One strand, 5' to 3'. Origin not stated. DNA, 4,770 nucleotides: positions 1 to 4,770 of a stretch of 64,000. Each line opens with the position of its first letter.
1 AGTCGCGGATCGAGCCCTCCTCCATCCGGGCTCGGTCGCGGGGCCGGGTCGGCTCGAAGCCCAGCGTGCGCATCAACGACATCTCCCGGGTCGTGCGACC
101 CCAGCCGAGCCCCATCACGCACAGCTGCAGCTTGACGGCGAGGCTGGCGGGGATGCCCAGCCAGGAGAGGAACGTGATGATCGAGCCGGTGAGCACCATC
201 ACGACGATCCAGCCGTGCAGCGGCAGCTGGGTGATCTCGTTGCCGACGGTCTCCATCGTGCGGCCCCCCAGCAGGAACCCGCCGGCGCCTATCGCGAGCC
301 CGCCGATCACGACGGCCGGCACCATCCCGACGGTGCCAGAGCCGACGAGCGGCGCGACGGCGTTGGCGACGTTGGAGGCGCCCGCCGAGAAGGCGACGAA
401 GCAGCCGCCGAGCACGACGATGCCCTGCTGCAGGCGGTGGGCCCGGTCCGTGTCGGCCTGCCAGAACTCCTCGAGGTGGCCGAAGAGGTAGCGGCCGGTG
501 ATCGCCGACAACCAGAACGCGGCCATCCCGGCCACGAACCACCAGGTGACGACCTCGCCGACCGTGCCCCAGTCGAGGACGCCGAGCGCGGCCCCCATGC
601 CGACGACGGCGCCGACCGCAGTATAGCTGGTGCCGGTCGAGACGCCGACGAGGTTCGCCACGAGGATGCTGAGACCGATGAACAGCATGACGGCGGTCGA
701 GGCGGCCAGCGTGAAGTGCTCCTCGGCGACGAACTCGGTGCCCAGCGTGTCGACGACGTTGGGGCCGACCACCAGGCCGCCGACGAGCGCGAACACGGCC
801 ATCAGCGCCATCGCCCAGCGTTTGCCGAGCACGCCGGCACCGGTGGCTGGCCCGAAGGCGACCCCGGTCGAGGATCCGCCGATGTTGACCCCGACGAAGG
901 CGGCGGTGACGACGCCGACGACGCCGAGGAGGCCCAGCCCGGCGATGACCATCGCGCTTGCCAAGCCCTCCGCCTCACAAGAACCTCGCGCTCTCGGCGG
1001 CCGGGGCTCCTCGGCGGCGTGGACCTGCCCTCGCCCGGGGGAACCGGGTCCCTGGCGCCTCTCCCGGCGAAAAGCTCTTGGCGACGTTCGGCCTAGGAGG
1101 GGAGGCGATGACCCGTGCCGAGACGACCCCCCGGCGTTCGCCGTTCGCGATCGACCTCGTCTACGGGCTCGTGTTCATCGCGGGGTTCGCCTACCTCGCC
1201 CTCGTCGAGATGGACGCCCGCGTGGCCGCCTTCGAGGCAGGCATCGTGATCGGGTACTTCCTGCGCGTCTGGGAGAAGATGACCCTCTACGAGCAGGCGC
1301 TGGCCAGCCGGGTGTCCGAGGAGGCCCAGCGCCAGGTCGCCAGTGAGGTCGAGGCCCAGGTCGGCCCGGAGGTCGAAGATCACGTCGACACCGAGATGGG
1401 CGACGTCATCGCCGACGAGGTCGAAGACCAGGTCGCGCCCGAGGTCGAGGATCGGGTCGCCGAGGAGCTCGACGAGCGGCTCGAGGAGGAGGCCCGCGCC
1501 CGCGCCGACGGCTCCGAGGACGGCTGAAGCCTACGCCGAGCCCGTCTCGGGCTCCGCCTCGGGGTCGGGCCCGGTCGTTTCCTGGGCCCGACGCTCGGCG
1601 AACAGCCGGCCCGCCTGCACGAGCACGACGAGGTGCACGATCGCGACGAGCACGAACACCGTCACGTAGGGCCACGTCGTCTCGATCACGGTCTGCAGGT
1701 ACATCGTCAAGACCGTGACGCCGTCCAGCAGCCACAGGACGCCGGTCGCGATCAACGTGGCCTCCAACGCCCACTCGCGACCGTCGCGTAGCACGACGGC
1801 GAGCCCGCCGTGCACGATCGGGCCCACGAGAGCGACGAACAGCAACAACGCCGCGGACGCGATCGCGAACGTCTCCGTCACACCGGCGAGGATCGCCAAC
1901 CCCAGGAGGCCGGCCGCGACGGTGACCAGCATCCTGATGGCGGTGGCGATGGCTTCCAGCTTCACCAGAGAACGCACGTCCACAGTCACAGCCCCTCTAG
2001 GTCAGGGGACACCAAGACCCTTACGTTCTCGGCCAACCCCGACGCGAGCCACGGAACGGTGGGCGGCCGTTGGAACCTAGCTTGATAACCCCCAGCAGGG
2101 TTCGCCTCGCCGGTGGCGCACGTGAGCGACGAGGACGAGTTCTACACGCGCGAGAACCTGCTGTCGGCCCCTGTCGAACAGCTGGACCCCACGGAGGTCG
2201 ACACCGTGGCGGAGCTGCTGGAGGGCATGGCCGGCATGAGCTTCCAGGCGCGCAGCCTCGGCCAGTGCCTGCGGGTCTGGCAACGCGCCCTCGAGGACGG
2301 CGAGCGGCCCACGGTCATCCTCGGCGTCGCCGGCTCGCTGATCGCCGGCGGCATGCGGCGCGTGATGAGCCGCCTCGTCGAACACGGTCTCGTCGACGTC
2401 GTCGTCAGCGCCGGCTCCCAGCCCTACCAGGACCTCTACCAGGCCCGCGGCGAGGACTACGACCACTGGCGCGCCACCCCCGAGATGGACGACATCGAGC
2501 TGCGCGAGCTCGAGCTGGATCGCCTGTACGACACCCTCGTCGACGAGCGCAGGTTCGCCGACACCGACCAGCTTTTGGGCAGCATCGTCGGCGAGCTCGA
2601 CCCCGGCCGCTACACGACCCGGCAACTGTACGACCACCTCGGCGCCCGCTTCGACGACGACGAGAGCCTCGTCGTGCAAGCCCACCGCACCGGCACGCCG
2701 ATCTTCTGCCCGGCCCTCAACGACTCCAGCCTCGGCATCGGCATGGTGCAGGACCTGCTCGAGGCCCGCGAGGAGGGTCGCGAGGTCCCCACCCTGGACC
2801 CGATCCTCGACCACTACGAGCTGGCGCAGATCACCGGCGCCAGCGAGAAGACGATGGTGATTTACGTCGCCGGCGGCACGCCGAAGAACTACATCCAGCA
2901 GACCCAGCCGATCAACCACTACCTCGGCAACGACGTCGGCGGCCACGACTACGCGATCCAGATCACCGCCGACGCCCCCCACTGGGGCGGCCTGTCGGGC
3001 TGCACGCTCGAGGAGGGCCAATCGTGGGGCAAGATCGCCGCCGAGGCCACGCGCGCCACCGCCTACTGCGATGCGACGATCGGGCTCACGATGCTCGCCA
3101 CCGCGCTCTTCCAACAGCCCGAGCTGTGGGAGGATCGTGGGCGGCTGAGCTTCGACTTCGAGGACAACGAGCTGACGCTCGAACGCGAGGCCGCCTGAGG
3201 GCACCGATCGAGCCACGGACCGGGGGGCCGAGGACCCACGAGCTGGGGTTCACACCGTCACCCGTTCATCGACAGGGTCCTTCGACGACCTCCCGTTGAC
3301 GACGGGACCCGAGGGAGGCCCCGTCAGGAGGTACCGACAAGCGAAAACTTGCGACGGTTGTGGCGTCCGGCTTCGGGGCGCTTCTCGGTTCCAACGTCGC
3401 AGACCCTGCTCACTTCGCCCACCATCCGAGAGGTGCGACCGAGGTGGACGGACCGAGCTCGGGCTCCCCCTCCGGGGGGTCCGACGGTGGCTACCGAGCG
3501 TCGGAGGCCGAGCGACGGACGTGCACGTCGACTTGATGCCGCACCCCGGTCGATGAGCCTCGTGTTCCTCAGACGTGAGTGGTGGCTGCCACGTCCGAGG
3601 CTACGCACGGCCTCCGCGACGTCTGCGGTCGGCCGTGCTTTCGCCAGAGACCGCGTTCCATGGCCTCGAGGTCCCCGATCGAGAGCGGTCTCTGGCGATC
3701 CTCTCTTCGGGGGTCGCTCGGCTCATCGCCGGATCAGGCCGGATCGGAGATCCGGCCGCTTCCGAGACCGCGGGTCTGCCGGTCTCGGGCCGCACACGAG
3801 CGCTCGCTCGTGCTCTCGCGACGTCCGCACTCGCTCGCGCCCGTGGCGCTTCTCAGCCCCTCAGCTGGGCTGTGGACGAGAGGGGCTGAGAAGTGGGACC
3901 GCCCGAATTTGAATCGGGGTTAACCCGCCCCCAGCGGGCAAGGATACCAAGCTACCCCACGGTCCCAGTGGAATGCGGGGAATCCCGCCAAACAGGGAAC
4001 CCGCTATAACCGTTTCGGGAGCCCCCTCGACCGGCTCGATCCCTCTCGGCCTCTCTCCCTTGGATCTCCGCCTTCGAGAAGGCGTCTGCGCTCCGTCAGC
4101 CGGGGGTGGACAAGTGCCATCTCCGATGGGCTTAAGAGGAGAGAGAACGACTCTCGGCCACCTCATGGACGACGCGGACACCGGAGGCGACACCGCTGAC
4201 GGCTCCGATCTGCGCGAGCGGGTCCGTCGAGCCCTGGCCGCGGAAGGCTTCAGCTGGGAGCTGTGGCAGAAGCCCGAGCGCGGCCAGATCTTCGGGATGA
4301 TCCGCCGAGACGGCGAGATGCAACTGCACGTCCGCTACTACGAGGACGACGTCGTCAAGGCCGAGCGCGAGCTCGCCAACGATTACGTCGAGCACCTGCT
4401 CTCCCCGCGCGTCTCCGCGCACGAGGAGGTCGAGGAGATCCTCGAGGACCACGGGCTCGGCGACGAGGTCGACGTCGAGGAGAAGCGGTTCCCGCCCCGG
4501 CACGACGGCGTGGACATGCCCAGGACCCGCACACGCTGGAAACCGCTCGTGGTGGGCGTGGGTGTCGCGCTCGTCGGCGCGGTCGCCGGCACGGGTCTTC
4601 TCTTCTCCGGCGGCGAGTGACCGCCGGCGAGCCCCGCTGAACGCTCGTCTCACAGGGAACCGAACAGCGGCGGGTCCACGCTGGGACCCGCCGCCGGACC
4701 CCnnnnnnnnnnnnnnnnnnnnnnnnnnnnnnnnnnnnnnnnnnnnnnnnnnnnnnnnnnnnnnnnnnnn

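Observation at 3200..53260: Synthesis: a genome-wide hairpin-cassette accretion process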

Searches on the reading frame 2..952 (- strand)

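Call 68: search_protein_families(library=pfam, proteins=[window:2-952:-], max_evalue=0.001)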
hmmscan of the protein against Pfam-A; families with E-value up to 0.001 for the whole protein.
window:2-952:- (317 aa): 1 family
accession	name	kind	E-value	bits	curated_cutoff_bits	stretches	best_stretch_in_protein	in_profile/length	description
PF01384.25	PHO4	-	3.9e-32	112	33.7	1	24-289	1-325/350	Phosphate transporter family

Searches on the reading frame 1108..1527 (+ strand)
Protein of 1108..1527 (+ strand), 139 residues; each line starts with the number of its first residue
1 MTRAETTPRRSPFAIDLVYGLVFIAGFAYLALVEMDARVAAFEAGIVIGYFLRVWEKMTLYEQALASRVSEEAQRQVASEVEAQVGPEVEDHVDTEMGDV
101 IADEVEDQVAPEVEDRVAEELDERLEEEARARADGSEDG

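Call 68: search_protein_families(library=pfam, proteins=[window:1108-1527:+], max_evalue=0.001)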
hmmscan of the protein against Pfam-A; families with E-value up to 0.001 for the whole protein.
window:1108-1527:+ (139 aa): 0 families

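Call 72: find_encoding_contigs(protein=window:1108-1527:+, flank=10000, max_places=4)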
Protein window:1108-1527:+ (139 aa): 1 contig read that carries it; 1 place shown.
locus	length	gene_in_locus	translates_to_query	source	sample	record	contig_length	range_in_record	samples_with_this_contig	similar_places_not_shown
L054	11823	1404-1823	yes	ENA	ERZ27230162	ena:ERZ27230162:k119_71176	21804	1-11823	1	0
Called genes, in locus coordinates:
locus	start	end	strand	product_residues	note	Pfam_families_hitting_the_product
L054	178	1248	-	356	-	PF01384:PHO4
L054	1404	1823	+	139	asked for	-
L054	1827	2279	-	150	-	-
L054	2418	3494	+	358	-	PF01916:DS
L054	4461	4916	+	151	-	-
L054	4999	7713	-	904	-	PF05048:NosD, PF13229:Beta_helix, PF05048:NosD, PF13229:Beta_helix, PF05048:NosD, PF13229:Beta_helix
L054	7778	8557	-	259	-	PF02598:Methyltrn_RNA_3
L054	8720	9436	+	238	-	PF02517:Rce1-like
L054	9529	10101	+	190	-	PF00011:HSP20 (weak), PF17886:ArsA_HSP20 (weak)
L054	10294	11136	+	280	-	-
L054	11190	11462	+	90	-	-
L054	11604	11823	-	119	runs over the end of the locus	PF02635:DsrE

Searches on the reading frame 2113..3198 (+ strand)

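Call 68: search_protein_families(library=pfam, proteins=[window:2113-3198:+], max_evalue=0.001)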
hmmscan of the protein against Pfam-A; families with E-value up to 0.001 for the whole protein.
window:2113-3198:+ (361 aa): 1 family
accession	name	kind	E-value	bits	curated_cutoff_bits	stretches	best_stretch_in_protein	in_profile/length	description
PF01916.23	DS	-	4.4e-74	249.8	27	1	34-330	1-286/288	Deoxyhypusine synthase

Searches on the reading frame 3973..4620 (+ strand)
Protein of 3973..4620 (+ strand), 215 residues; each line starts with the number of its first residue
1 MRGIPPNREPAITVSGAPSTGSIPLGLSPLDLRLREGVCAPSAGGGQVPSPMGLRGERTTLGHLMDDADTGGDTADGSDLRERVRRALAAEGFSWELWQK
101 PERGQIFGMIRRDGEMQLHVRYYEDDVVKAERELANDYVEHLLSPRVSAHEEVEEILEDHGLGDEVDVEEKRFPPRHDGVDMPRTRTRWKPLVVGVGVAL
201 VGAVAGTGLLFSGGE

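Call 68: search_protein_families(library=pfam, proteins=[window:3973-4620:+], max_evalue=0.001)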
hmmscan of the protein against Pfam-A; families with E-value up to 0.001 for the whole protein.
window:3973-4620:+ (215 aa): 0 families
